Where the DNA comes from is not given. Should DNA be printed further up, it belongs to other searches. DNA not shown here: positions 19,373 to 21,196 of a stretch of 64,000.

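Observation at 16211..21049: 1612-aa single-polypeptide fusion: HD phosphohydrolase + long HEAT/ARM-like spacer + HxGH/ISSTxIR nucleotidyltransferase + type-I PRTase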

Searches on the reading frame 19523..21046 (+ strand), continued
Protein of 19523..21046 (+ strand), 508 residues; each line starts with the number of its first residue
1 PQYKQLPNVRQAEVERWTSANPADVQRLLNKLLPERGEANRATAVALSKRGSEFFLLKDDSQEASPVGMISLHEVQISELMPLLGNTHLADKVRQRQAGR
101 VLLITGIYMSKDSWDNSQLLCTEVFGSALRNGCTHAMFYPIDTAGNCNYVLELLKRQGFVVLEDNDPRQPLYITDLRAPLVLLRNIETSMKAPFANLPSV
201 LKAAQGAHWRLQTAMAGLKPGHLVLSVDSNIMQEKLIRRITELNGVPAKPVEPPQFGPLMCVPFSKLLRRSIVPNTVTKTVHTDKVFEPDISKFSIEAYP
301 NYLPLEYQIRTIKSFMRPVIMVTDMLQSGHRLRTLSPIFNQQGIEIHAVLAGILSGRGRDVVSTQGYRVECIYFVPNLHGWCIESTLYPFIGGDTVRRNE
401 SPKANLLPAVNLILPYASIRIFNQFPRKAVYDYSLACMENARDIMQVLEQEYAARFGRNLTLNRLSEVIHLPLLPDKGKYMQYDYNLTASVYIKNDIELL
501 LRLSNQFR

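Call 79: find_encoding_contigs(protein=P0238, flank=8000, max_places=2)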
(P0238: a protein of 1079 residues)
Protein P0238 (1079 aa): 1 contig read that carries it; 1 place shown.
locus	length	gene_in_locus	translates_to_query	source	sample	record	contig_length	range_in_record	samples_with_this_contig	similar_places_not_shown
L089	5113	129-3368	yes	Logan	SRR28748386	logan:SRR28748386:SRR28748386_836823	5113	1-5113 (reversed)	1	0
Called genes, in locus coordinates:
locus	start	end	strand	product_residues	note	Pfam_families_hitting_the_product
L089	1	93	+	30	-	?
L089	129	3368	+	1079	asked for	PF01467:CTP_transf_like (faint)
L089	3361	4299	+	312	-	PF00056:Ldh_1_N (weak)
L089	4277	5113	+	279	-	?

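Call 80: search_protein_families(library=ncbifam, alignment_id=A1, max_evalue=10)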
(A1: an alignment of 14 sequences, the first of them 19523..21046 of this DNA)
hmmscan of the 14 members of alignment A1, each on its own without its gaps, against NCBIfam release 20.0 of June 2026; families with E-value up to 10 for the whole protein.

A. member 1, window:19523-21046:+ (508 aa): 1 family
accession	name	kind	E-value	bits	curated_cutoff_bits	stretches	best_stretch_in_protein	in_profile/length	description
NF002635.0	PRK02304.1-4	subfamily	0.12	11.9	146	1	319-372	118-171/188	adenine phosphoribosyltransferase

B. families by the number of members that match (of 14 scanned): 13 families
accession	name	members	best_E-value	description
NF002635.0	PRK02304.1-4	6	0.017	adenine phosphoribosyltransferase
NF005592.0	PRK07322.1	4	0.00042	adenine phosphoribosyltransferase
NF006328.0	PRK08558.1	3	0.00049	adenine phosphoribosyltransferase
NF002636.0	PRK02304.1-5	3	0.024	adenine phosphoribosyltransferase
NF040646.1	HPT_Archaea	3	0.065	hypoxanthine/guanine phosphoribosyltransferase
NF004689.0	PRK06031.1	2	0.035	phosphoribosyltransferase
NF008573.0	PRK11525.1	1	0.032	DNA damage-inducible protein D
NF010382.0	PRK13809.1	1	0.064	orotate phosphoribosyltransferase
NF002633.0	PRK02304.1-2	1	0.12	adenine phosphoribosyltransferase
NF011555.0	PRK14981.2-1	1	0.15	DNA-directed RNA polymerase subunit F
NF040608.1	division_SteA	1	0.16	putative cytokinetic ring protein SteA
NF002490.0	PRK01777.1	1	0.18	RnfH family protein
TIGR00336.1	pyrE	1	0.22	orotate phosphoribosyltransferase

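Call 82: find_encoding_contigs(protein=P0267, flank=8000, max_places=2)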
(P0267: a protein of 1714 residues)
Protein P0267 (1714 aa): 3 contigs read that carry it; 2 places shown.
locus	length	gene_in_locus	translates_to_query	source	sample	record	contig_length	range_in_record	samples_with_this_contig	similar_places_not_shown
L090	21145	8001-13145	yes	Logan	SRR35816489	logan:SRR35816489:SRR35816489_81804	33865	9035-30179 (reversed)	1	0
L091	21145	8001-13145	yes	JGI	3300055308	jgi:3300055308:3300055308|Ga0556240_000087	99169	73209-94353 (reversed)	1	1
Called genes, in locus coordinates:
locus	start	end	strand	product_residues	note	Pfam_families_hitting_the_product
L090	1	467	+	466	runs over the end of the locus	PF01554:MatE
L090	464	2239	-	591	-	-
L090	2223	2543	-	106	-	PF04977:DivIC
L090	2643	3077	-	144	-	PF00011:HSP20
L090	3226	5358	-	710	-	PF05226:CHASE2, PF00211:Guanylate_cyc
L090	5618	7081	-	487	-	PF20695:UbiD_N, PF01977:UbiD, PF20696:UbiD_C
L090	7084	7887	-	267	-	PF00378:ECH_1, PF16113:ECH_2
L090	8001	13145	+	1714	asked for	PF01467:CTP_transf_like (faint)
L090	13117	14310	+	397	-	PF00056:Ldh_1_N (weak)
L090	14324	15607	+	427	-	PF01136:Peptidase_U32, PF16325:Peptidase_U32_C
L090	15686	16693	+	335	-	PF01368:DHH, PF02272:DHHA1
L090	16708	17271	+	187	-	PF08207:EFP_N, PF01132:EFP, PF09285:Elong-fact-P_C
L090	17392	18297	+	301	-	-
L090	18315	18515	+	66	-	PF01165:Ribosomal_S21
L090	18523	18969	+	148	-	PF09424:YqeY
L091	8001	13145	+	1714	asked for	PF01467:CTP_transf_like (faint)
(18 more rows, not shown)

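Call 83: find_encoding_contigs(protein=P0253, flank=8000, max_places=2)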
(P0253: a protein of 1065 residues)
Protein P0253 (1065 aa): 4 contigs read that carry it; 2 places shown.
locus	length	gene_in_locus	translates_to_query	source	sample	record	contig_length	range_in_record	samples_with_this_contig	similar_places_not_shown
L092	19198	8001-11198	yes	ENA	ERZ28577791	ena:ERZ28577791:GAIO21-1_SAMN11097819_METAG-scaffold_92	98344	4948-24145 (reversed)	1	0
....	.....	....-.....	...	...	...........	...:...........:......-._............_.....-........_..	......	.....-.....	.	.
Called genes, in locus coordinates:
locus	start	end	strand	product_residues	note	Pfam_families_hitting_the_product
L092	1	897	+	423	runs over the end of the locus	PF04262:Glu_cys_ligase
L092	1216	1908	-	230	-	PF04172:LrgB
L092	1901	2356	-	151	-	PF03788:LrgA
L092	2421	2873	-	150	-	PF01894:YjbQ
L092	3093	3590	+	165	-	-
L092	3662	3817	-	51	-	PF00301:Rubredoxin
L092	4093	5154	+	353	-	PF13515:FUSC_2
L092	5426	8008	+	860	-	PF01326:PPDK_N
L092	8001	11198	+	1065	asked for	-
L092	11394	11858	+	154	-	PF00011:HSP20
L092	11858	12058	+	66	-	-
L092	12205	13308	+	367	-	PF00480:ROK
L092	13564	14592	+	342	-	PF08240:ADH_N, PF00107:ADH_zinc_N, PF13602:ADH_zinc_N_2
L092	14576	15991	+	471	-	PF07690:MFS_1, PF13347:MFS_2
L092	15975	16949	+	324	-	PF00294:PfkB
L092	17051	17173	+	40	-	-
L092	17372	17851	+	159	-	-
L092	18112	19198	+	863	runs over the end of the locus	PF02861:Clp_N, PF23569:NBD_SMAX1, PF00004:AAA, PF17871:AAA_lid_9, PF00004:AAA, PF07724:AAA_2, PF07728:AAA_5, PF10431:ClpB_D2-small, +11 more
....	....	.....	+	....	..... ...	-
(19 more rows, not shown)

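Call 84: find_encoding_contigs(protein=P0229, flank=8000, max_places=2)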
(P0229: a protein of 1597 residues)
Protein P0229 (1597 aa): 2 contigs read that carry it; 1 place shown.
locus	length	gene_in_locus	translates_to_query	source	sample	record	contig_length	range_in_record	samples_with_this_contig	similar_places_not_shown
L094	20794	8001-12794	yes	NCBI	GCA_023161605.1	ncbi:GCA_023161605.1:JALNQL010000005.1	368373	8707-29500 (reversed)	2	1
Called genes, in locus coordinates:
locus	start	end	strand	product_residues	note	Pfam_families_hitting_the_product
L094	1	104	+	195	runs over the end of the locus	PF02581:TMP-TENI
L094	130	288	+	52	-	PF00301:Rubredoxin, PF21349:RUBY_RBDX (faint)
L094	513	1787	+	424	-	PF04107:GCS2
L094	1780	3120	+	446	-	-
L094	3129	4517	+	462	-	PF00989:PAS (weak), PF08448:PAS_4, PF00158:Sigma54_activat, PF14532:Sigma54_activ_2, PF07728:AAA_5 (weak), PF25601:AAA_lid_14, PF02954:HTH_8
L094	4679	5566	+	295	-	PF13353:Fer4_12, PF04055:Radical_SAM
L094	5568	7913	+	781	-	PF02901:PFL-like, PF01228:Gly_radical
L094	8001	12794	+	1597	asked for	-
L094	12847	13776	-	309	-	PF03881:Fructosamin_kin (faint), PF06293:Kdo (faint), PF01636:APH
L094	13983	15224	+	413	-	PF05195:AMP_N, PF00557:Peptidase_M24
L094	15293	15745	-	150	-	PF08327:AHSA1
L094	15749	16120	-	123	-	PF00903:Glyoxalase (weak)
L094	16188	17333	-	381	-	-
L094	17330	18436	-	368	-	PF17032:Zn_ribbon_15 (faint), PF13421:Band_7_1, PF01145:Band_7, PF13248:Zn_ribbon_3 (faint), PF12773:DZR, PF13240:Zn_Ribbon_1 (weak), PF12773:DZR, PF13240:Zn_Ribbon_1 (weak), +1 more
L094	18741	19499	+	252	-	PF03883:H2O2_YaaD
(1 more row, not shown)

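Call 86: search_protein_families(library=ncbifam, proteins=[L087:699-3275:+, L092:5426-8005:+, L088:11548-12603:+, L088:12587-13624:+, L088:6308-6844:+], max_evalue=0.01)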
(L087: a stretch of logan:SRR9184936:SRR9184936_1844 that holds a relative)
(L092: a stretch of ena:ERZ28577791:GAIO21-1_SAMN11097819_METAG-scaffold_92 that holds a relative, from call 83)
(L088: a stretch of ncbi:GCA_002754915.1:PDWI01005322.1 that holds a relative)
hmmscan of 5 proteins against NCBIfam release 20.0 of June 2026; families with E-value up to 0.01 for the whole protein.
L087:699-3275:+ (859 aa): 12 families
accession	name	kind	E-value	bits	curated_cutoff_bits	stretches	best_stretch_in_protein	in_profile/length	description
NF004881.0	PRK06241.2-2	equivalog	8.5e-15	54.1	883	1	321-461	42-180/898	phosphoenolpyruvate synthase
TIGR01418.1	PEP_synth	equivalog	1.2e-09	37.1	739.75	1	347-660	75-339/784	pyruvate, water dikinase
NF005057.0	PRK06464.1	equivalog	2.5e-09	35.8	598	1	366-658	103-343/798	phosphoenolpyruvate synthase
NF052631.1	prodigiosin_PigC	equivalog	3.7e-09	35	1300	1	352-455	62-159/883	prodigiosin ligase PigC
NF004882.0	PRK06241.2-3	equivalog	1.7e-08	33.1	850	1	378-461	95-171/827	phosphoenolpyruvate synthase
NF004883.0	PRK06241.2-4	equivalog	3.4e-07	28.8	1063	1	350-457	91-192/928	phosphoenolpyruvate synthase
NF004878.0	PRK06241.1-3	subfamily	7e-06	24.4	945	1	343-459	70-181/891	phosphoenolpyruvate synthase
NF052632.1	undecylprod_RedH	equivalog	7.9e-05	20.8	1350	1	356-445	67-150/880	undecylprodigiosin ligase RedH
NF004508.0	PRK05849.1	equivalog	0.00013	20.1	501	1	380-433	57-105/789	hypothetical protein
NF041857.1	RIF_Ptrans_rph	equivalog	0.00014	20.4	999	1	349-461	75-182/864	rifamycin-inactivating phosphotransferase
NF004877.0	PRK06241.1-2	subfamily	0.00018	19.9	866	1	350-460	78-183/869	phosphoenolpyruvate synthase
NF004880.0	PRK06241.2-1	equivalog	0.0019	16.2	972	0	318-460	39-176/837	phosphoenolpyruvate synthase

L092:5426-8005:+ (860 aa): 10 families
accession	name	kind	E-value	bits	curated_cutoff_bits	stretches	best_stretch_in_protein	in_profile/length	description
NF004881.0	PRK06241.2-2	equivalog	1.6e-12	46.6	883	1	324-461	44-179/898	phosphoenolpyruvate synthase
NF005057.0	PRK06464.1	equivalog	7e-11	40.9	598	1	365-681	101-367/798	phosphoenolpyruvate synthase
TIGR01418.1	PEP_synth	equivalog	1.5e-10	40.1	739.75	1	348-682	75-364/784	pyruvate, water dikinase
NF004882.0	PRK06241.2-3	equivalog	5.4e-10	38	850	1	369-462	82-171/827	phosphoenolpyruvate synthase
NF052631.1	prodigiosin_PigC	equivalog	2.5e-07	29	1300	1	326-456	33-159/883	prodigiosin ligase PigC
NF004508.0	PRK05849.1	equivalog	3.6e-06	25.3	501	1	364-433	40-104/789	hypothetical protein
NF004878.0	PRK06241.1-3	subfamily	3.6e-05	22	945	1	318-461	38-182/891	phosphoenolpyruvate synthase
NF041857.1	RIF_Ptrans_rph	equivalog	3.8e-05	22.2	999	1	384-461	110-181/864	rifamycin-inactivating phosphotransferase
NF004877.0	PRK06241.1-2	subfamily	0.0001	20.8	866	1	355-461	82-183/869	phosphoenolpyruvate synthase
NF004883.0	PRK06241.2-4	equivalog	0.00019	19.7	1063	1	352-458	92-192/928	phosphoenolpyruvate synthase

L088:11548-12603:+ (352 aa): 5 families
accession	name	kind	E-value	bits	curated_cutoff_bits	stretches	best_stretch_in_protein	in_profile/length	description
TIGR01771.1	L-LDH-NAD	equivalog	2.6e-15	56.6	303.55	1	58-263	1-192/299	L-lactate dehydrogenase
NF000824.0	PRK00066.1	subfamily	1.5e-12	47.5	339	1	55-259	8-198/316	L-lactate dehydrogenase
NF004863.0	PRK06223.1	subfamily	2.2e-12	46.7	283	1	56-266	6-205/313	malate dehydrogenase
TIGR01763.1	MalateDH_bact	equivalog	2.4e-09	36.8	351.85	1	55-269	3-206/305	malate dehydrogenase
TIGR03944.1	dehyd_SbnB_fam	equivalog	0.00018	20.6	326.9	1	47-138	126-213/327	2,3-diaminopropionate biosynthesis protein SbnB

L088:12587-13624:+ (346 aa): 0 families

L088:6308-6844:+ (179 aa): 24 families
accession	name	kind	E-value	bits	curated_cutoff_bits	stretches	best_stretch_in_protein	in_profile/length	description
TIGR01203.1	HGPRTase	equivalog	8.9e-64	214.3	150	1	8-172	1-166/167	hypoxanthine phosphoribosyltransferase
NF006605.0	PRK09162.1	equivalog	2.6e-34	118.2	181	1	7-173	15-181/183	hypoxanthine-guanine phosphoribosyltransferase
NF003548.0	PRK05205.1-4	equivalog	6.8e-10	39.1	218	1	8-149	5-148/173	bifunctional pyr operon transcriptional regulator/uracil phosphoribosyltransferase PyrR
NF003549.0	PRK05205.1-5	equivalog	6e-09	35.6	138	1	6-148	5-156/182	bifunctional pyr operon transcriptional regulator/uracil phosphoribosyltransferase PyrR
NF006613.0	PRK09177.1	equivalog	6.4e-08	32.3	138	1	37-152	37-140/159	xanthine phosphoribosyltransferase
NF003545.0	PRK05205.1-1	equivalog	2.4e-07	30.3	140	1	13-147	8-145/171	bifunctional pyr operon transcriptional regulator/uracil phosphoribosyltransferase PyrR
NF003546.0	PRK05205.1-2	equivalog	1e-06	28.6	268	1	7-148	4-152/175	bifunctional pyr operon transcriptional regulator/uracil phosphoribosyltransferase PyrR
NF001097.0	PRK00129.1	equivalog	1e-05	25.4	114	1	16-129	53-162/209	uracil phosphoribosyltransferase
TIGR01251.1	ribP_PPkin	subfamily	1.5e-05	24.1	113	1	83-126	202-245/309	ribose-phosphate diphosphokinase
NF002620.0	PRK02277.1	subfamily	2.4e-05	24.1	115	1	83-137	133-187/201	orotate phosphoribosyltransferase-like protein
TIGR00201.1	comF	subfamily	3.3e-05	23.9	233.55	1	87-127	148-188/190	ComF family protein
TIGR01367.1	pyrE_Therm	equivalog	5.9e-05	22.8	150.25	1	90-141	104-155/187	orotate phosphoribosyltransferase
TIGR01091.1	upp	equivalog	8.1e-05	22.4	208.35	1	17-132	52-163/207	uracil phosphoribosyltransferase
NF002320.0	PRK01259.1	subfamily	0.00011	21.7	297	1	77-125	204-248/316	ribose-phosphate diphosphokinase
NF008616.0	PRK11595.1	equivalog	0.00012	21.7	304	1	84-123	180-219/227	DNA utilization protein GntX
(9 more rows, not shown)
